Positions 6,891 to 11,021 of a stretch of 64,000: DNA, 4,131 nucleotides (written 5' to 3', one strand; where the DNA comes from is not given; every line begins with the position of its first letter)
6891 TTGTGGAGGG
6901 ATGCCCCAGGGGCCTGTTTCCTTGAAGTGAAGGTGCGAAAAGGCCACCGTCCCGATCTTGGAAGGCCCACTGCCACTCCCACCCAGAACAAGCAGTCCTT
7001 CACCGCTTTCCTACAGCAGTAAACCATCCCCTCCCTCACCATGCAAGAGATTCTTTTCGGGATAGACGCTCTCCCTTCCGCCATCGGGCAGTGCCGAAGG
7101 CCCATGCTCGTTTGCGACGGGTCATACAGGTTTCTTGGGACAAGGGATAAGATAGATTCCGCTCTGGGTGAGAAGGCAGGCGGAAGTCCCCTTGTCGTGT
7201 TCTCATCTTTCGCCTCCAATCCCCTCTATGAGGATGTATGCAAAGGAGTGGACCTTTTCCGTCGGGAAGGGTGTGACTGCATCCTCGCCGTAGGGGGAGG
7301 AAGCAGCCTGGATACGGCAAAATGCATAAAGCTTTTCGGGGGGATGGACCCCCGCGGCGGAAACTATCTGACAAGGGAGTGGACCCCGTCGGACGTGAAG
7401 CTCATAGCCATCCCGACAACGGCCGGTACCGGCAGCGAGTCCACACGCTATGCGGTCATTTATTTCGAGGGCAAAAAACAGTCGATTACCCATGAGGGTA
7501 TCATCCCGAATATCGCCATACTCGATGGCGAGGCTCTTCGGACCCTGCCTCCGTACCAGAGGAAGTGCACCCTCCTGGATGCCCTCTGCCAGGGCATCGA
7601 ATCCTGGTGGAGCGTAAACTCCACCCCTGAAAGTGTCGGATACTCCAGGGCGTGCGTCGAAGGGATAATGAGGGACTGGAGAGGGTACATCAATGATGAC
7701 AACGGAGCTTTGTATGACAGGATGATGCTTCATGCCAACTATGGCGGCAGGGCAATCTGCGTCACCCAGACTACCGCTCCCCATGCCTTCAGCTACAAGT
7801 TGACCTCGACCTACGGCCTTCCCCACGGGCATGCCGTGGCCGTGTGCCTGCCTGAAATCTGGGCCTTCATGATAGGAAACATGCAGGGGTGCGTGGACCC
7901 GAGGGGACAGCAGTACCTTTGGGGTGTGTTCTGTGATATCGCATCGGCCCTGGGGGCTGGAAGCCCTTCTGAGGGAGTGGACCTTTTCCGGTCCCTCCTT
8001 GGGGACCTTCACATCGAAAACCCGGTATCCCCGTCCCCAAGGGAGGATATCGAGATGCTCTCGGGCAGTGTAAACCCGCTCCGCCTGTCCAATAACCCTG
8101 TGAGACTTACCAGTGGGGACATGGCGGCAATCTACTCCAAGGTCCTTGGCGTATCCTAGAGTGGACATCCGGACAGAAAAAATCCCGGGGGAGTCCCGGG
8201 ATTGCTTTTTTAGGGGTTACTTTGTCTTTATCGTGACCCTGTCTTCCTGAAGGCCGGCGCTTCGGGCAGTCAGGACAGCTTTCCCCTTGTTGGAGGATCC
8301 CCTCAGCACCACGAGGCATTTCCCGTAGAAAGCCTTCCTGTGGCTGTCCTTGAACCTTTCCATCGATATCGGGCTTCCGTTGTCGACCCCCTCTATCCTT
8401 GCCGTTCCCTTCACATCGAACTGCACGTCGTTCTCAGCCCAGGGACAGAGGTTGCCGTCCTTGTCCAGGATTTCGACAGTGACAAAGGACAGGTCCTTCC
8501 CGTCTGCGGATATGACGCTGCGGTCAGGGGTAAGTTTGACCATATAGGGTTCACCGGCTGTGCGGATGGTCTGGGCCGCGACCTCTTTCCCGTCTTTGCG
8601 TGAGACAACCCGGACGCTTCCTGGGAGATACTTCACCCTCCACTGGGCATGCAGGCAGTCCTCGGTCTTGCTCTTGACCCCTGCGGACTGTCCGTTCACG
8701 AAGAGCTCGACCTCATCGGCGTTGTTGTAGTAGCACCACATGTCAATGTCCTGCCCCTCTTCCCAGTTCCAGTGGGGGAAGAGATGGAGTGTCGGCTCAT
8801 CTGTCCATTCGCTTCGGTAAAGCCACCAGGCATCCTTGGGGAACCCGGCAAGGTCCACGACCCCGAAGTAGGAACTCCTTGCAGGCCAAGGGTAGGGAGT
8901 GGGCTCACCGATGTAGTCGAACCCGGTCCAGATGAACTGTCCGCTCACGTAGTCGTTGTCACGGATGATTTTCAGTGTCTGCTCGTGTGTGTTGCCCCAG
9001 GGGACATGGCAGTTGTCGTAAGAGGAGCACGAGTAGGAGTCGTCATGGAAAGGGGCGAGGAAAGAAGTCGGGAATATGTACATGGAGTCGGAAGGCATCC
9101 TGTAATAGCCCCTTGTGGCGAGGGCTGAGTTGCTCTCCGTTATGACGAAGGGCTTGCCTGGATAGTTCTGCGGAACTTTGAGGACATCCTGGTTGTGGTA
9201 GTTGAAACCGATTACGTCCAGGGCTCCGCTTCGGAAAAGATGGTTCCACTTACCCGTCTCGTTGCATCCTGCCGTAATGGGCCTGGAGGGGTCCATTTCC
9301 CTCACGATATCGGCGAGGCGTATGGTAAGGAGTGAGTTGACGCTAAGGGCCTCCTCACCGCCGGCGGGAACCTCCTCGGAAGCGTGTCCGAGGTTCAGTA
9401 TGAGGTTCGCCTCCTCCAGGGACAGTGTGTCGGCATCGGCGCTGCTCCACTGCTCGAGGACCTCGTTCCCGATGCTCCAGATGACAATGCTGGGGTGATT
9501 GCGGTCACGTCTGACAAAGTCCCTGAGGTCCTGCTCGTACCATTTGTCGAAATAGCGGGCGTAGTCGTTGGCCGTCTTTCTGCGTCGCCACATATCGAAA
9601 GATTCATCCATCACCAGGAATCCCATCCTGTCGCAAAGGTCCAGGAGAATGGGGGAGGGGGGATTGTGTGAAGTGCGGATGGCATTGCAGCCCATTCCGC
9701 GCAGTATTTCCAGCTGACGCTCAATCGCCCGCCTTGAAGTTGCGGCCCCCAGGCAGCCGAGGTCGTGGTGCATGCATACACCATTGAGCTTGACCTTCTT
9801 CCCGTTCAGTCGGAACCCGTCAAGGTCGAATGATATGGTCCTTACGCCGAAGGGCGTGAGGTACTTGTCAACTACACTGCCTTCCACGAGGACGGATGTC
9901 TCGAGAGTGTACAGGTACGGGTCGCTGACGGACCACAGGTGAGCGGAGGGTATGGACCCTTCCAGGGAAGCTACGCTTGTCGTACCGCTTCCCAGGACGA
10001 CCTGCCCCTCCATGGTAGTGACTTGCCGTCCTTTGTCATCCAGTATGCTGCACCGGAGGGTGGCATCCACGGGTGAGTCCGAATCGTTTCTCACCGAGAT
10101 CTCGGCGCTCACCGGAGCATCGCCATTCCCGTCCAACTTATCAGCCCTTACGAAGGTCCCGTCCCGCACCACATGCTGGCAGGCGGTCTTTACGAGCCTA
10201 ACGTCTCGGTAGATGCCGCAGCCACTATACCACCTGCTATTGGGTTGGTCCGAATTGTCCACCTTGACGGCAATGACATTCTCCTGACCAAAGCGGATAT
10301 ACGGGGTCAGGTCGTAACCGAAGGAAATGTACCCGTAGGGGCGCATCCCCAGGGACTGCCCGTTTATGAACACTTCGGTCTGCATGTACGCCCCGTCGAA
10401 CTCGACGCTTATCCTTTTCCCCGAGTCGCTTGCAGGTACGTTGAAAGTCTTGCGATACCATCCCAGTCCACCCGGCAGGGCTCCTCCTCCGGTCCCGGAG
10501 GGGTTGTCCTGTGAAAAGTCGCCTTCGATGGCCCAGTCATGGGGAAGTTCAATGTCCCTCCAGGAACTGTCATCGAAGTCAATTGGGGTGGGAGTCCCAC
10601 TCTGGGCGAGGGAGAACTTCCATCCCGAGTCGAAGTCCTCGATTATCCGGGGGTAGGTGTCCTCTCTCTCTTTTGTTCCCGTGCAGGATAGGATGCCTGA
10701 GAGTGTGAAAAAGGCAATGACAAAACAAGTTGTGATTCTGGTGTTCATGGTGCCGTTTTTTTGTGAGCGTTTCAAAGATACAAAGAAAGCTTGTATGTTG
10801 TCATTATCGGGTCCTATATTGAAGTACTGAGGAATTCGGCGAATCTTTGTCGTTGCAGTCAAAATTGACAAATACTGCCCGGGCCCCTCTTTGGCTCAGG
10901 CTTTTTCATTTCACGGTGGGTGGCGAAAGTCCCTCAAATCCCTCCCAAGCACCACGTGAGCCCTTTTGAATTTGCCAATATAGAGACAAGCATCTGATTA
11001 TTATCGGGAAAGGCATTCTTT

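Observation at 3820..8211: Compact phosphonate operon ending in an alcohol dehydrogenase, not an aminotransferase: predicted 2-hydroxyethylphosphonate (CMP-activated) pathway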

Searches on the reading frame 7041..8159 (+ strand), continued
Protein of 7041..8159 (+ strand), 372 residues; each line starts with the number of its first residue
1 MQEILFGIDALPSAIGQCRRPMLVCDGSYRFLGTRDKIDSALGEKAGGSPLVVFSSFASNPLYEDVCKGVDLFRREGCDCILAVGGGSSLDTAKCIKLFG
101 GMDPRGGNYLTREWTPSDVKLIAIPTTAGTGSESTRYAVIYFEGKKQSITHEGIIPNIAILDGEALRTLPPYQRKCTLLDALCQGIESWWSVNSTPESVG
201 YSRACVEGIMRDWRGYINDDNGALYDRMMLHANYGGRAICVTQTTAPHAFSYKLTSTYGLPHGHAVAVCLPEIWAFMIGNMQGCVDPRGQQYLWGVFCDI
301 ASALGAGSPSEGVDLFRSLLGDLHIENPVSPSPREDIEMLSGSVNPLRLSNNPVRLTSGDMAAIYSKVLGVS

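Call 77: get_annotated_region(hit=H1, flank=12000)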
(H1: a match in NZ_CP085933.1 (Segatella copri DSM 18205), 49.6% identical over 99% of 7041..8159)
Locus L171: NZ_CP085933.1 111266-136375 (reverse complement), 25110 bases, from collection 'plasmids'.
description: Segatella copri DSM 18205 strain FDAARGOS_1573 plasmid unnamed1, complete sequence
organism: Segatella copri DSM 18205 (NCBI taxid 537011)
taxonomy: Bacteria; Bacteroidota; Bacteroidia; Bacteroidales; Prevotellaceae; Segatella; Segatella copri; Segatella copri DSM 18205
host: -; source: -; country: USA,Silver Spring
typing (MOB-suite, as given by PLSDB): non-mobilizable
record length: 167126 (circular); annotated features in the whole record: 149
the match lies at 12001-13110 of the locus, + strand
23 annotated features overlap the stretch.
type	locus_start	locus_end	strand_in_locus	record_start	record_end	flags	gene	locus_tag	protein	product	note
CDS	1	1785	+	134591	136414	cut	-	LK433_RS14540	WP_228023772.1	nucleoside-diphosphate sugar epimerase/dehydratase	GO:0000271 - polysaccharide biosynthetic process [Evidence IEA]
CDS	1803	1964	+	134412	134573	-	-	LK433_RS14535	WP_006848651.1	hypothetical protein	-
CDS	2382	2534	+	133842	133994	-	-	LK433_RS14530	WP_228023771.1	hypothetical protein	-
CDS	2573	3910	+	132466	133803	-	-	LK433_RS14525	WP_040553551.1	nucleotide sugar dehydrogenase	GO:0000271 - polysaccharide biosynthetic process [Evidence IEA]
CDS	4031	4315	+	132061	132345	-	-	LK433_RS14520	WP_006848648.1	hypothetical protein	-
CDS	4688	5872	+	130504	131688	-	-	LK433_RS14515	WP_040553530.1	UDP-N-acetyl glucosamine 2-epimerase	-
CDS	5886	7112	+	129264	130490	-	-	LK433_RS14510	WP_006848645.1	NAD-dependent epimerase/dehydratase family protein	-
CDS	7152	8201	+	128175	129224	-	-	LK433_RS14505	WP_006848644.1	polysaccharide biosynthesis protein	-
CDS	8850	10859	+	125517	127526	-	aepX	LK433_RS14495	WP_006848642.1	phosphoenolpyruvate mutase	GO:0019634 - organic phosphonate metabolic process [Evidence IEA]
CDS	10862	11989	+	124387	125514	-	aepY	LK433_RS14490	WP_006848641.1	phosphonopyruvate decarboxylase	GO:0017000 - antibiotic biosynthetic process [Evidence IEA]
CDS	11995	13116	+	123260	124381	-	-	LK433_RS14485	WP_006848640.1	phosphonoacetaldehyde reductase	-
CDS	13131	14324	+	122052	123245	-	-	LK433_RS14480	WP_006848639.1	CDP-glycerol glycerophosphotransferase family protein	-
CDS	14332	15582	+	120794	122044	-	-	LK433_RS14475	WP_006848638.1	O-antigen polymerase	-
CDS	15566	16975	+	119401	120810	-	-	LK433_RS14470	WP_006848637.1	oligosaccharide flippase family protein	-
CDS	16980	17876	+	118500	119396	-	-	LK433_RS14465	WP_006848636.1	glycosyltransferase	-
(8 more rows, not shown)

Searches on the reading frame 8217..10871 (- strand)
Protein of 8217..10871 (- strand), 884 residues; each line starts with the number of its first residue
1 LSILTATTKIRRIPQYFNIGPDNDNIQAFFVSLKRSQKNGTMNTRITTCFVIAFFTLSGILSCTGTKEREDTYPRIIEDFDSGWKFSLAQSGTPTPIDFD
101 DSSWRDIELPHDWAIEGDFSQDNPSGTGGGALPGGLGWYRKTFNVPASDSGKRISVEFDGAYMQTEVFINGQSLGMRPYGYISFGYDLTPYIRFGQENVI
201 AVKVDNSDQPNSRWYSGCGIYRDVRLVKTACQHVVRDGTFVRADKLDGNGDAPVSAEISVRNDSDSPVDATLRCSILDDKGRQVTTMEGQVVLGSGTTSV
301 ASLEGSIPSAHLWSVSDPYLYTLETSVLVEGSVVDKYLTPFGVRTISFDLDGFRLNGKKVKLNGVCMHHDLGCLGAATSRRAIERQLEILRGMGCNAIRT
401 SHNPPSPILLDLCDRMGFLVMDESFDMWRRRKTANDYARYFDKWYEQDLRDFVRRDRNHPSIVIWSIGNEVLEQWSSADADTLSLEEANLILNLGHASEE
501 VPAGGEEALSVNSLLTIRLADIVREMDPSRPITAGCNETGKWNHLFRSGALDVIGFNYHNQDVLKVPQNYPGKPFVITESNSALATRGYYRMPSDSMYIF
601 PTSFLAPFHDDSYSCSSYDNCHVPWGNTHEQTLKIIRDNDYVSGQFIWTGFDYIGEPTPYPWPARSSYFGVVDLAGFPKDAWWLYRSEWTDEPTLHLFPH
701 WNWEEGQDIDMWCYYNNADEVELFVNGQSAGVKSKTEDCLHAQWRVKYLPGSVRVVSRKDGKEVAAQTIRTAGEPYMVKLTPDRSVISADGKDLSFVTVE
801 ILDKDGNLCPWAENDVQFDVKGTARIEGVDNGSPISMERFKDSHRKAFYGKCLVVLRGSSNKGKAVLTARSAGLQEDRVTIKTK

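Call 7: search_protein_families(library=pfam, proteins=[window:8217-10871:-], max_evalue=0.01)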
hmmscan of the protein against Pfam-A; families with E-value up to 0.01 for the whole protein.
window:8217-10871:- (884 aa): 10 families
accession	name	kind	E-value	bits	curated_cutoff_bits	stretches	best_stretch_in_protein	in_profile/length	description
PF18565.7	Glyco_hydro2_C5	-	6.5e-36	122.8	32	1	779-880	2-103/103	Glycoside hydrolase family 2 C-terminal domain 5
PF02836.23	Glyco_hydro_2_C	-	1.5e-28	100.3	21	1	353-612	8-246/302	Glycosyl hydrolases family 2, TIM barrel domain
PF02837.24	Glyco_hydro_2_N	-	1.1e-26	94.2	28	1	78-229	2-168/169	Glycosyl hydrolases family 2, sugar binding domain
PF16355.11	DUF4982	-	1.7e-22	79.5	23.9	1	706-765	1-61/61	Domain of unknown function (DUF4982)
PF00703.27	Glyco_hydro_2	-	2e-16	61.1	23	1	239-344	6-109/109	Glycosyl hydrolases family 2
PF22666.2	Glyco_hydro_2_N2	-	8.9e-05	23.1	27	1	138-207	51-120/167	Glycosyl hydrolase 2 galactose-binding domain-like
PF21467.3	BetaGal_gal-bd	-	0.00016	22.2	27.3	1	137-176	2-39/62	Beta-galactosidase, galactose-binding domain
PF09134.16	Invasin_D3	-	0.00022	22.1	33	1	780-879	7-93/98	Invasin, domain 3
PF22820.2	TcaA_3rd_4th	-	0.00029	21.2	27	0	715-735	8-28/73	TcaA protein 3rd/4th domain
PF13364.12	BetaGal_ABD2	-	0.0012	20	23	1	134-208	34-110/112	Beta-galactosidase second all-beta domain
